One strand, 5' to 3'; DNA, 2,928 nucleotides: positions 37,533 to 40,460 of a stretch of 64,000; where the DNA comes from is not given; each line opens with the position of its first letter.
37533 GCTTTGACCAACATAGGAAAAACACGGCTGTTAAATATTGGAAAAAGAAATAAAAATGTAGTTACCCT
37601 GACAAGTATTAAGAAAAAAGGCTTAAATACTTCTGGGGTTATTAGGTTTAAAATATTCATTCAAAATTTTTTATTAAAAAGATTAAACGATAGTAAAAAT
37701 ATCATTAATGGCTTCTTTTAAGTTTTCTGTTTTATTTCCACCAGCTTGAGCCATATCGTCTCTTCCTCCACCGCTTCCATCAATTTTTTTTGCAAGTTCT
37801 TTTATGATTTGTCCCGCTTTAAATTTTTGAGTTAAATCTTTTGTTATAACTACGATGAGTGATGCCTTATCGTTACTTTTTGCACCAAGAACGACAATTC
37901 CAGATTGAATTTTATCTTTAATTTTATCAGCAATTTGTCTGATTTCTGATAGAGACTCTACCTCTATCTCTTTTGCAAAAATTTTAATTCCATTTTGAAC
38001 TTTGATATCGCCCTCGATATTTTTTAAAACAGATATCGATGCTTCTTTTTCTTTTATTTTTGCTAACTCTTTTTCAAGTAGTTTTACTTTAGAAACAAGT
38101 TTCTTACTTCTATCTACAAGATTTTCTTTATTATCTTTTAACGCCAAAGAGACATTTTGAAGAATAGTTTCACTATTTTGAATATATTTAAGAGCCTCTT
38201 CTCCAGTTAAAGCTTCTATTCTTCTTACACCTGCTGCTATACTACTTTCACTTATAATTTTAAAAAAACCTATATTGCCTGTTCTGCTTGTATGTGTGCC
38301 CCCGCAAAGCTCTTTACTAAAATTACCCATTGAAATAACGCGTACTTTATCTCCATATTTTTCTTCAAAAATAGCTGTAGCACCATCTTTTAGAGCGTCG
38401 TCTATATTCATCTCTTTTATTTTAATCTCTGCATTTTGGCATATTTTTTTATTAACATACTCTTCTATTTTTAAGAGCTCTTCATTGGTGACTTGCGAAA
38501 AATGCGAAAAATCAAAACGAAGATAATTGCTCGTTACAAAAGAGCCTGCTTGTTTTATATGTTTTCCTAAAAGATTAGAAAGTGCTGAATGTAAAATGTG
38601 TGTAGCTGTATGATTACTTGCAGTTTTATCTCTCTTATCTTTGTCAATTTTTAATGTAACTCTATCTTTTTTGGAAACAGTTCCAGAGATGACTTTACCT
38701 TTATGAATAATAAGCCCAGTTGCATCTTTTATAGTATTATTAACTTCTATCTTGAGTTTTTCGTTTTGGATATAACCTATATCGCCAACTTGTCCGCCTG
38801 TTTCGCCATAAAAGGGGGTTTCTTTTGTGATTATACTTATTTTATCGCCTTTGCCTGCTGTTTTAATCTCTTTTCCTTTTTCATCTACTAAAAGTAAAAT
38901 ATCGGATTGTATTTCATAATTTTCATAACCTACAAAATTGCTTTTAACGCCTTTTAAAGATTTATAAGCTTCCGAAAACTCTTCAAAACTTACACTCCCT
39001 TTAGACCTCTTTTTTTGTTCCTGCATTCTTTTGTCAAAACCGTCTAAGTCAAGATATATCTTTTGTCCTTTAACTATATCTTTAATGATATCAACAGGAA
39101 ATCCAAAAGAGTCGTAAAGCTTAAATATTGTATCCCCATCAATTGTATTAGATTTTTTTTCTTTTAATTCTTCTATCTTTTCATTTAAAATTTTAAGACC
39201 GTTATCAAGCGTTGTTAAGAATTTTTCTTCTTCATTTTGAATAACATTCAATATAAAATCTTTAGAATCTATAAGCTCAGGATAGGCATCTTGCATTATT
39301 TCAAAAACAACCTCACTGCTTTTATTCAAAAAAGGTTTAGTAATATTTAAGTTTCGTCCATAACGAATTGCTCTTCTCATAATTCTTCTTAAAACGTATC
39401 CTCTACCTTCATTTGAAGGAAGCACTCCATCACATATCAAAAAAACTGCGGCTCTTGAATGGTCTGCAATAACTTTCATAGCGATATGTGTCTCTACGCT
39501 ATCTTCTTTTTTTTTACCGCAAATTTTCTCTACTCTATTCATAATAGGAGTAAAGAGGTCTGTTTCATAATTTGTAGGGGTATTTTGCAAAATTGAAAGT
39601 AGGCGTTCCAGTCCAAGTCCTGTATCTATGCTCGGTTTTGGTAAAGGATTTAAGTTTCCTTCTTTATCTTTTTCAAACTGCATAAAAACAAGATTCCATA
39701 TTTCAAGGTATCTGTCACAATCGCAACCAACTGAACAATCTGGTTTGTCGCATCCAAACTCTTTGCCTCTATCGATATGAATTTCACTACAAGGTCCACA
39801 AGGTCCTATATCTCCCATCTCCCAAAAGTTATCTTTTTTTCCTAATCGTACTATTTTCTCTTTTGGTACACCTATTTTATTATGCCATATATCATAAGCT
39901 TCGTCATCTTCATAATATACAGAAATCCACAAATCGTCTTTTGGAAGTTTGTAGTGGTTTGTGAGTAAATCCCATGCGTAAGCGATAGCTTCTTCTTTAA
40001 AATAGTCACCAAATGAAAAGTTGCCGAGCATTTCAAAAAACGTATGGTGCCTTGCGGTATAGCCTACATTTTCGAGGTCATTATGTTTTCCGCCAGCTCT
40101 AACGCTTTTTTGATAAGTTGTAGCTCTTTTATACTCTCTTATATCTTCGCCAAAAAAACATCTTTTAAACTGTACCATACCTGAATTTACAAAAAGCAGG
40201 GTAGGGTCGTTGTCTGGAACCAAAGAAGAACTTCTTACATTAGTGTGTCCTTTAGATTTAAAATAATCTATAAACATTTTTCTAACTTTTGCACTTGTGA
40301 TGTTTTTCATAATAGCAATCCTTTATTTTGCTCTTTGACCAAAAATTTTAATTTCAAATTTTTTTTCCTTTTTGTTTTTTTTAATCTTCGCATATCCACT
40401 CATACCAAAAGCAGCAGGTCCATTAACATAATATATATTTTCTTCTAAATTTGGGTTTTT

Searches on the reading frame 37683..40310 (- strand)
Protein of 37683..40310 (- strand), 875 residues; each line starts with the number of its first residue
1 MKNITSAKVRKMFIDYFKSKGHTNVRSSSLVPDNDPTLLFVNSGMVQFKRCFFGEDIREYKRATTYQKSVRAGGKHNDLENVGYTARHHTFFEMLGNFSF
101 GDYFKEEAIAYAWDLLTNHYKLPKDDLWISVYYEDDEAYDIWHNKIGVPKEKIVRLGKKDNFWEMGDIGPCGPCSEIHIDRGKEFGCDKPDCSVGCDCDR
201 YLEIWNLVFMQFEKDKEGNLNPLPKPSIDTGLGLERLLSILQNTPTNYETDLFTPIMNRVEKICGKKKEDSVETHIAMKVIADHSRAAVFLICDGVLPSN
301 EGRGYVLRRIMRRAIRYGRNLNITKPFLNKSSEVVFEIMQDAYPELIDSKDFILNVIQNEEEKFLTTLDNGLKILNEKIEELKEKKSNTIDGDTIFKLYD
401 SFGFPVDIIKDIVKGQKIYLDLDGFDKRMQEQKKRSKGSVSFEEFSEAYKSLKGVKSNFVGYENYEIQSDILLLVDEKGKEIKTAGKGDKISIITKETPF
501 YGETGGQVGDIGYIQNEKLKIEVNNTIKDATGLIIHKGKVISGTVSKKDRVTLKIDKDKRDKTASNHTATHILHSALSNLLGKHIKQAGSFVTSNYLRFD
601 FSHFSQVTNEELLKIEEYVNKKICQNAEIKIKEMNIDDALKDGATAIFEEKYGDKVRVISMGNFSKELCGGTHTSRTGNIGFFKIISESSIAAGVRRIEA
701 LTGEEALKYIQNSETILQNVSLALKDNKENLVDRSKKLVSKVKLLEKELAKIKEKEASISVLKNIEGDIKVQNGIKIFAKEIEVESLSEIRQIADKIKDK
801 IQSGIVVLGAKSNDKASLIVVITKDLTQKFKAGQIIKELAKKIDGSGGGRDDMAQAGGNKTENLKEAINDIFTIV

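Call 16: search_protein_families(library=pfam, proteins=[window:37683-40310:-])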
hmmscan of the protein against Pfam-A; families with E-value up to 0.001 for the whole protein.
window:37683-40310:- (875 aa): 3 families
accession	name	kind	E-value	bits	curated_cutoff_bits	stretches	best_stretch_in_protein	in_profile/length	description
PF01411.24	tRNA-synt_2c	-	3.1e-216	719.6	30.3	1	8-558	1-551/552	tRNA synthetases class II (A)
PF07973.19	tRNA_SAD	-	3.4e-18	65.8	24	1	656-699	1-44/44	Threonyl and Alanyl tRNA synthetase second additional domain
PF02272.25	DHHA1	-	3.5e-15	56.7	25.9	1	777-871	4-96/102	DHHA1 domain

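Call 17: find_encoding_contigs(protein=window:37683-40310:-, flank=500, max_places=6)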
Protein window:37683-40310:- (875 aa): 2 contigs read that carry it; 1 place shown.
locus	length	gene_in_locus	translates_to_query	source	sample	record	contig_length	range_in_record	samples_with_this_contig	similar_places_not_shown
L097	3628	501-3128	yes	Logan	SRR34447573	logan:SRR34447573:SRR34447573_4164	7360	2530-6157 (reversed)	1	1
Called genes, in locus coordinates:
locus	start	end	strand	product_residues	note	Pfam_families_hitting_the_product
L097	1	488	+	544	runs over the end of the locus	PF00884:Sulfatase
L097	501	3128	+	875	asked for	PF01411:tRNA-synt_2c, PF07973:tRNA_SAD, PF02272:DHHA1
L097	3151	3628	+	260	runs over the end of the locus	PF01311:Bac_export_1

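Call 18: list_cluster_members(proteins=[window:37683-40310:-, window:17302-19497:-])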
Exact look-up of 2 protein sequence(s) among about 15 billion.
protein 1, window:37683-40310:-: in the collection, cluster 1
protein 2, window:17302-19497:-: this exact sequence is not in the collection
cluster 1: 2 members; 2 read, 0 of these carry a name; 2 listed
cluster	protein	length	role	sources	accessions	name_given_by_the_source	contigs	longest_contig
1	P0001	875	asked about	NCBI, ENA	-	-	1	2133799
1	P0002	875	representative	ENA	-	-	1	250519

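Call 35: find_encoding_contigs(protein=P0002, flank=10000, max_places=4)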
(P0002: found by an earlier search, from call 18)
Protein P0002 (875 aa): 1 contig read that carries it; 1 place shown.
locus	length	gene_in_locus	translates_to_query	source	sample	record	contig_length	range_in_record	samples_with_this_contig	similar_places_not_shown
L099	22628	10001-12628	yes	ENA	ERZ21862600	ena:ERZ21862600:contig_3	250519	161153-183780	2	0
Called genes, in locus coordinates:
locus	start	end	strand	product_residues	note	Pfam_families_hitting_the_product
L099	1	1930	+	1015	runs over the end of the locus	PF04313:HSDR_N, PF13588:HSDR_N_2 (faint), PF00270:DEAD, PF04851:ResIII, PF18766:SWI2_SNF2, PF22679:T1R_D3-like, PF12008:EcoR124_C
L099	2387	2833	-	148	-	PF01668:SmpB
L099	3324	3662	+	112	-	PF05437:AzlD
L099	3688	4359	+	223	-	PF13241:NAD_binding_7, PF14824:Sirohm_synth_M (weak)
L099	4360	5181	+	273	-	PF01578:Cytochrom_C_asm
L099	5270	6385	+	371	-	PF13439:Glyco_transf_4, PF13477:Glyco_trans_4_2 (weak), PF00534:Glycos_transf_1, PF13692:Glyco_trans_1_4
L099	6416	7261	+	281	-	PF09521:RE_NgoPII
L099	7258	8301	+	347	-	PF00145:DNA_methylase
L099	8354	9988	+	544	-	PF00884:Sulfatase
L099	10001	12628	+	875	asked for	PF01411:tRNA-synt_2c, PF07973:tRNA_SAD, PF02272:DHHA1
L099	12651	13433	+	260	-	PF01311:Bac_export_1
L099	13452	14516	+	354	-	PF01312:Bac_export_2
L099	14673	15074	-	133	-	PF00903:Glyoxalase, PF13669:Glyoxalase_4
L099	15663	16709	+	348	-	PF13310:Virulence_RhuM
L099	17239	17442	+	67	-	PF00313:CSD, PF08206:OB_RNB (weak)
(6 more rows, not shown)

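Call 54: find_homologous_proteins(query=window:37683-40310:-, max_evalue=1e-100)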
Query window:37683-40310:- (875 aa): 8000 proteins with E <= 1e-100 among 8000 candidates; the best 120 are listed.
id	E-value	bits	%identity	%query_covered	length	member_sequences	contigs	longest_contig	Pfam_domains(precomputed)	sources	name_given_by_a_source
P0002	0.0e+0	1928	99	100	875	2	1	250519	PF01411.25,PF07973.20,PF02272.25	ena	-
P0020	0.0e+0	1272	76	84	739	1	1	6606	PF01411.25,PF07973.20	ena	-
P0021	0.0e+0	1236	61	100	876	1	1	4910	PF01411.25,PF07973.20,PF02272.25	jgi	jgi:alanyl-tRNA synthetase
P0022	0.0e+0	1230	61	100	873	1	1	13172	PF01411.25,PF07973.20,PF02272.25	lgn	-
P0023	0.0e+0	1227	60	100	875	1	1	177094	PF01411.25,PF07973.20,PF02272.25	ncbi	ncbi:alanine--tRNA ligase [Desulfatiferula olefinivorans]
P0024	0.0e+0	1227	61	100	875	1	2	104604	PF01411.25,PF07973.20,PF02272.25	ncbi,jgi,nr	ncbi:MAG: alanine--tRNA ligase [Desulfobacteraceae bacterium]|nr:MAG: alanine--tRNA ligase [Desulfob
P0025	0.0e+0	1224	61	100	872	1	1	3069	PF01411.25,PF07973.20,PF02272.25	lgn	-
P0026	0.0e+0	1223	61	99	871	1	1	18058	PF01411.25,PF07973.20,PF02272.25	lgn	-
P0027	0.0e+0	1222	61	100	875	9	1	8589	PF01411.25,PF07973.20,PF02272.25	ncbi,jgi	-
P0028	0.0e+0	1220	61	100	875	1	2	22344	PF01411.25,PF07973.20,PF02272.25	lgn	-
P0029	0.0e+0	1220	63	99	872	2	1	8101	PF01411.25,PF07973.20,PF02272.25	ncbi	-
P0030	0.0e+0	1219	62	100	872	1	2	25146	PF01411.25,PF07973.20,PF02272.25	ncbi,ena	-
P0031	0.0e+0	1219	61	99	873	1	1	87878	PF01411.25,PF07973.20,PF02272.25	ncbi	-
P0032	0.0e+0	1217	61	99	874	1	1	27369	PF01411.25,PF07973.20,PF02272.25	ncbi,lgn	-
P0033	0.0e+0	1217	60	100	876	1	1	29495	PF01411.25,PF07973.20,PF02272.25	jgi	jgi:alanyl-tRNA synthetase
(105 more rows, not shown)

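Call 77: find_encoding_contigs(protein=P0020, flank=6000, max_places=2)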
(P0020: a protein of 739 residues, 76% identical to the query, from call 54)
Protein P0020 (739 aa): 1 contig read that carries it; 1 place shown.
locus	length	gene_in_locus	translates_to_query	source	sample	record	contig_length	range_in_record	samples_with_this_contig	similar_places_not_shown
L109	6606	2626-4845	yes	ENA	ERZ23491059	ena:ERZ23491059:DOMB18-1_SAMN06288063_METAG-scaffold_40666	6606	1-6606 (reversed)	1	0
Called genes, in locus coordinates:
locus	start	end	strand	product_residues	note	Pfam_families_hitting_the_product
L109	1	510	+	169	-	?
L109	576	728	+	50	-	-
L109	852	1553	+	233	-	PF01027:Bax1-I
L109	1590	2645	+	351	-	PF00154:RecA_N, PF08423:Rad51, PF06745:ATPase (weak), PF01637:ATPase_2 (weak), PF27531:MT3502_N (weak), PF21096:RecA_C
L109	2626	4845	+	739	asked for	PF01411:tRNA-synt_2c, PF07973:tRNA_SAD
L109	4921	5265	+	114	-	PF02272:DHHA1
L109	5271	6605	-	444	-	?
